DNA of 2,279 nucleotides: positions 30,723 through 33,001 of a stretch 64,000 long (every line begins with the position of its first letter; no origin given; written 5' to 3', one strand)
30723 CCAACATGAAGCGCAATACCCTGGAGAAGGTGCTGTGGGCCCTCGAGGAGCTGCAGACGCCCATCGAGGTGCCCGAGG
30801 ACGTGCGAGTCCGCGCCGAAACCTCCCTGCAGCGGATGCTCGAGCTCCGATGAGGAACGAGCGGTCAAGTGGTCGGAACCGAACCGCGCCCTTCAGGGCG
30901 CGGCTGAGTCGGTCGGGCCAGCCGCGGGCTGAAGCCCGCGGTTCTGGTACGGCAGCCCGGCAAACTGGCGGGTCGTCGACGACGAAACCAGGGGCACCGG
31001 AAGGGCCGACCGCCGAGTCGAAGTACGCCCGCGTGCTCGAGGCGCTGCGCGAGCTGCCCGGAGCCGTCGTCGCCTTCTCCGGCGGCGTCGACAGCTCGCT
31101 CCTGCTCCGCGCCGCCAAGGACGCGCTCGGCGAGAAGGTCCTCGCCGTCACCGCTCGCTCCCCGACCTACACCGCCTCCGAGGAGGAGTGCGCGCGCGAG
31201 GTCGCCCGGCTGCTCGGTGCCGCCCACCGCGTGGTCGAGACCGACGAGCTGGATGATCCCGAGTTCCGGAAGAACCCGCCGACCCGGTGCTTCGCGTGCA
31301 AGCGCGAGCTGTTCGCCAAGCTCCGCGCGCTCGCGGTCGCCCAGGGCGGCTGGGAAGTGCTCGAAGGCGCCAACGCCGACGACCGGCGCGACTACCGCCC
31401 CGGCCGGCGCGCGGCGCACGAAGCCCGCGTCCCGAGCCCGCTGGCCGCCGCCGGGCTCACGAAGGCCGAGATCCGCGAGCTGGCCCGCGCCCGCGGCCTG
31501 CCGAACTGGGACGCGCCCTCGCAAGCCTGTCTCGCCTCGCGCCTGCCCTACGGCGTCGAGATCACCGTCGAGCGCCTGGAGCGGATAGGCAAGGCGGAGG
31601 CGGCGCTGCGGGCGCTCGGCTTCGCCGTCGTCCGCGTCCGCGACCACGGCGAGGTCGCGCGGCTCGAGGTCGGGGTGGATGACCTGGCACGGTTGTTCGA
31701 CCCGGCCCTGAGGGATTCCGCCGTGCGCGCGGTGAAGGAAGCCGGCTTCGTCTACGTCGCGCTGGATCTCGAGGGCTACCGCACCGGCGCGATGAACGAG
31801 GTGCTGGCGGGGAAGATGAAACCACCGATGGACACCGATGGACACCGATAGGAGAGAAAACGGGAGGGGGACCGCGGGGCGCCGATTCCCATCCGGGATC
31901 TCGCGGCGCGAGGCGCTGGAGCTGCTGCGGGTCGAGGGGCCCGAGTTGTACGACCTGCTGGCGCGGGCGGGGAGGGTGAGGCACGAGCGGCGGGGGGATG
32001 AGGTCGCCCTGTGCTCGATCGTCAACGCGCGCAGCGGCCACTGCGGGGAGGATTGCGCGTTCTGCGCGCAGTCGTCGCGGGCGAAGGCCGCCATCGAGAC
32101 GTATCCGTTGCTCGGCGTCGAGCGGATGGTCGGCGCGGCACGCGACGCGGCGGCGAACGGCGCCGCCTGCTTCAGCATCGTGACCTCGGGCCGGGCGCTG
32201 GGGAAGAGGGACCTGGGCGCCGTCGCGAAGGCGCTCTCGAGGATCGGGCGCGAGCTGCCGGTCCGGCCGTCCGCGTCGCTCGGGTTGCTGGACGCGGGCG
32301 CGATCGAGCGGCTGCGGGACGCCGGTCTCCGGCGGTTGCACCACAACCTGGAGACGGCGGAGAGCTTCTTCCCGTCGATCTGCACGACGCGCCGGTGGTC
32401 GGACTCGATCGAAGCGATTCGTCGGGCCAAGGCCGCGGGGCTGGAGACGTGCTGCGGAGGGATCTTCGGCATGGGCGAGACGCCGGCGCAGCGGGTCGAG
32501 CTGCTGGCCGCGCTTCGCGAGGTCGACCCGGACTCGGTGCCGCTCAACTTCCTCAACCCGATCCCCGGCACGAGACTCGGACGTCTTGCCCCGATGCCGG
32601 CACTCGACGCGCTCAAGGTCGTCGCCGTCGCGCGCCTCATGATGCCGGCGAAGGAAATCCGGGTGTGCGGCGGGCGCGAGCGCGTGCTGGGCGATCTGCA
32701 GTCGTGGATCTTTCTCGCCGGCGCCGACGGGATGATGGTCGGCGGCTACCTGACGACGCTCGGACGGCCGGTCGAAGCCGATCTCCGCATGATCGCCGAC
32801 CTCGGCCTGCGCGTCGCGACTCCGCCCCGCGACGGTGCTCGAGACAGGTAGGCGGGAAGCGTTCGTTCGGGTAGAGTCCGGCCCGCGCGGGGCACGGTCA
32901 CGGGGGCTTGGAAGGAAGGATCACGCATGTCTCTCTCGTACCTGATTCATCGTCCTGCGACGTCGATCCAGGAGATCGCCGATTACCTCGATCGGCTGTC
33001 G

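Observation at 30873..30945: Three-copy REP/MITE-like element with twin GC hairpins and terminal inverted repeats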

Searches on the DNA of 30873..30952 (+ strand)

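Call 93: build_rna_model(alignment_id=A5, structure=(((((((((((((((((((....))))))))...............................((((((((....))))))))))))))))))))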
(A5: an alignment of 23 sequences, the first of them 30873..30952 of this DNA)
Model R1 built from alignment A5 (23 sequences, 93 columns); structure: as given.
model positions 79; base pairs 27; branch points 1; effective number of sequences 1.63; information 0.716 bits per position. Calibrated on 0.2 Mb of random sequence (short: E-values are rough).
structure used (alignment columns):
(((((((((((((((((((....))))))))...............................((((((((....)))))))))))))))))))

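Call 94: search_with_rna_model(model_id=R1, source=window, filters=off, max_evalue=10)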
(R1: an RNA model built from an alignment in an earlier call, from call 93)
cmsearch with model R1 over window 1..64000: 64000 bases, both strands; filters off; matches with E-value up to 10: 109.
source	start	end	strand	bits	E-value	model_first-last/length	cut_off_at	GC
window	41514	41590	+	86.9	2.6e-18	1-79/79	no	0.74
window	30873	30952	+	84.2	1.1e-17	1-79/79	no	0.74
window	47276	47353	-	78.2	3e-16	1-79/79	no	0.73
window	41514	41590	-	70.3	2.2e-14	1-79/79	no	0.74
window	30873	30952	-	65.6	2.9e-13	1-79/79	no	0.74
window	47276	47353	+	64.2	6.3e-13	1-79/79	no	0.73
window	8614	8679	+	16.4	0.13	1-79/79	no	0.74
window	26779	26863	+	16.1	0.16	1-79/79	no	0.72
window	19894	19988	+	15.6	0.21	1-79/79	no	0.72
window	49553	49619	+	15.4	0.23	1-79/79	no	0.73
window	33558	33642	+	14.9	0.31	1-79/79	no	0.78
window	19894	19988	-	14.6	0.35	1-79/79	no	0.72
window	28644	28724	-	14.6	0.36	1-79/79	no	0.7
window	23846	23894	-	13.8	0.54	1-79/79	no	0.8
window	40152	40230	+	13.3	0.7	1-79/79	no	0.71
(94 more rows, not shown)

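Call 95: search_with_rna_model(model_id=R1, sources=[L149, L151, L150, L014, L039, L081, L089, L098, L146], filters=default, max_evalue=1)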
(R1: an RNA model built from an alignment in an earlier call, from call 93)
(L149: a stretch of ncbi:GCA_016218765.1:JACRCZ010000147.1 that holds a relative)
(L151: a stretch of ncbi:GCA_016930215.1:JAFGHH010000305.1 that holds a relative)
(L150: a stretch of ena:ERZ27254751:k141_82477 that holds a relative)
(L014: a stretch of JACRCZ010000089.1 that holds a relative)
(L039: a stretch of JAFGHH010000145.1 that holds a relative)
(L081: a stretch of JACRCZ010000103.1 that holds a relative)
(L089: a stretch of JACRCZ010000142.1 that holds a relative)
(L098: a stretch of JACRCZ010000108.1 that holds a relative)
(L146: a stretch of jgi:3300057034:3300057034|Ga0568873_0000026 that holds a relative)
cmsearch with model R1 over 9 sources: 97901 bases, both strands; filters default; matches with E-value up to 1: 19.
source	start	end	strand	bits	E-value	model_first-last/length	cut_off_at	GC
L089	1614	1692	-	85.3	9.4e-18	1-79/79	no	0.73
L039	7594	7673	+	83.2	2.9e-17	1-79/79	no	0.76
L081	5296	5375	+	83.2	2.9e-17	1-79/79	no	0.75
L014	3345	3423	+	78.1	4.8e-16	1-79/79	no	0.77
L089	3747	3825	+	70.9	2.5e-14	1-79/79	no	0.71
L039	7594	7673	-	70.2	3.6e-14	1-79/79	no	0.76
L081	5296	5375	-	68.5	9.1e-14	1-79/79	no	0.75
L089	1614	1692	+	65.5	4.6e-13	1-79/79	no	0.73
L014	3345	3423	-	62.9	1.9e-12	1-79/79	no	0.77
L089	3747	3825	-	57.7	3.3e-11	1-79/79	no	0.71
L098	5578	5643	-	39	8.9e-07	1-79/79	no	0.8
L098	5578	5643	+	38.1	1.5e-06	1-79/79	no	0.8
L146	10576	10672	+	36.7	3.1e-06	1-79/79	no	0.69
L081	1237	1310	-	31.2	6.3e-05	1-79/79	no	0.73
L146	10576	10672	-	30.3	0.0001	1-79/79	no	0.69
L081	1237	1310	+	23.2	0.0049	1-79/79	no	0.73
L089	3684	3742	+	17.6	0.11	1-79/79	no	0.76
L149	17701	17776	-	16.4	0.2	1-79/79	no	0.71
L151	10108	10208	-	16.1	0.23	1-79/79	no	0.72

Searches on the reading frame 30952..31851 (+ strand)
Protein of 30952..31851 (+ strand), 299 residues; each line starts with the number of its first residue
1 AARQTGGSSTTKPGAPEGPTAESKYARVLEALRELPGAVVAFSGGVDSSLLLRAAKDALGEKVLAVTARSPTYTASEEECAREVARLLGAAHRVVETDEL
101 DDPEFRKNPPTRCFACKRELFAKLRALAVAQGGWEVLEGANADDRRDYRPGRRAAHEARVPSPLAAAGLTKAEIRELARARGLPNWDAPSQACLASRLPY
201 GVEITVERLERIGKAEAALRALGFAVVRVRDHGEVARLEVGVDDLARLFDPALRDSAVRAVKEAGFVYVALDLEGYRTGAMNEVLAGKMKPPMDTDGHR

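Call 14: search_protein_families(library=pfam, proteins=[window:30952-31851:+], max_evalue=0.001)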
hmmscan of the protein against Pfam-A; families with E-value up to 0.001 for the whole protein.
window:30952-31851:+ (299 aa): 3 families
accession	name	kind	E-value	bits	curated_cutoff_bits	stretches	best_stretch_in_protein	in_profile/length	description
PF06508.19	QueC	-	1.3e-06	28.5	22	1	38-100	2-63/210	Queuosine biosynthesis protein QueC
PF00733.27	Asn_synthase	-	3.1e-05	24.2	21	1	40-99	22-81/354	Asparagine synthase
PF02540.23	NAD_synthase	-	5.2e-05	22.9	21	1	36-99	19-83/242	NAD synthase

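Call 82: search_protein_families(library=pfam, proteins=[window:31033-31851:+], max_evalue=0.01)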
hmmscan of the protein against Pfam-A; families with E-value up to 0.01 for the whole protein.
window:31033-31851:+ (272 aa): 5 families
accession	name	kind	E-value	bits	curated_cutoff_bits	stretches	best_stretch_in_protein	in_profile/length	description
PF06508.19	QueC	-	1e-06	28.8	22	1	11-73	2-63/210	Queuosine biosynthesis protein QueC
PF00733.27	Asn_synthase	-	2.9e-05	24.3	21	1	13-72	22-81/354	Asparagine synthase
PF02540.23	NAD_synthase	-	4.6e-05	23.1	21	1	10-72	20-83/242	NAD synthase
PF01171.26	ATP_bind_3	-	0.0051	17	27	1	12-51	3-42/182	PP-loop family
PF03054.22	tRNA_Me_trans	-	0.0075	16.4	20.6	0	12-53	4-47/202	tRNA methyl transferase HUP domain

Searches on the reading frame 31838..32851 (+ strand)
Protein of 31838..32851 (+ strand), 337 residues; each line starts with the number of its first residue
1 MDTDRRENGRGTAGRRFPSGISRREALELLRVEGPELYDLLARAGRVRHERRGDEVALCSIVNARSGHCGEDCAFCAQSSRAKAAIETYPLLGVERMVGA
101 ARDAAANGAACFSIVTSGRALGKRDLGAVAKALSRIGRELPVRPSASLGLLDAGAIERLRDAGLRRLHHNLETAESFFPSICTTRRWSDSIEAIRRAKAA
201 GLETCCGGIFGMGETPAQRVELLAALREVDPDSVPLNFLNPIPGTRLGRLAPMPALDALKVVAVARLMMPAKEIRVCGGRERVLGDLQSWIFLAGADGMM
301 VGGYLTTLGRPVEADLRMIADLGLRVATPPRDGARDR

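Call 14: search_protein_families(library=pfam, proteins=[window:31838-32851:+], max_evalue=0.001)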
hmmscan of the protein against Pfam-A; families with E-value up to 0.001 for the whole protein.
window:31838-32851:+ (337 aa): 2 families
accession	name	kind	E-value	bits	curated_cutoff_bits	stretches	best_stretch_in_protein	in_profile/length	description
PF06968.18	BATS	-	1.9e-27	95.7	22.2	1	235-324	1-87/88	Biotin and Thiamin Synthesis associated domain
PF04055.27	Radical_SAM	-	4.3e-19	69.7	29.5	1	68-224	6-164/166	Radical SAM superfamily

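Call 23: find_encoding_contigs(protein=window:31838-32851:+, flank=10000, max_places=6)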
Protein window:31838-32851:+ (337 aa): no gene with exactly this product is on record in the collection.
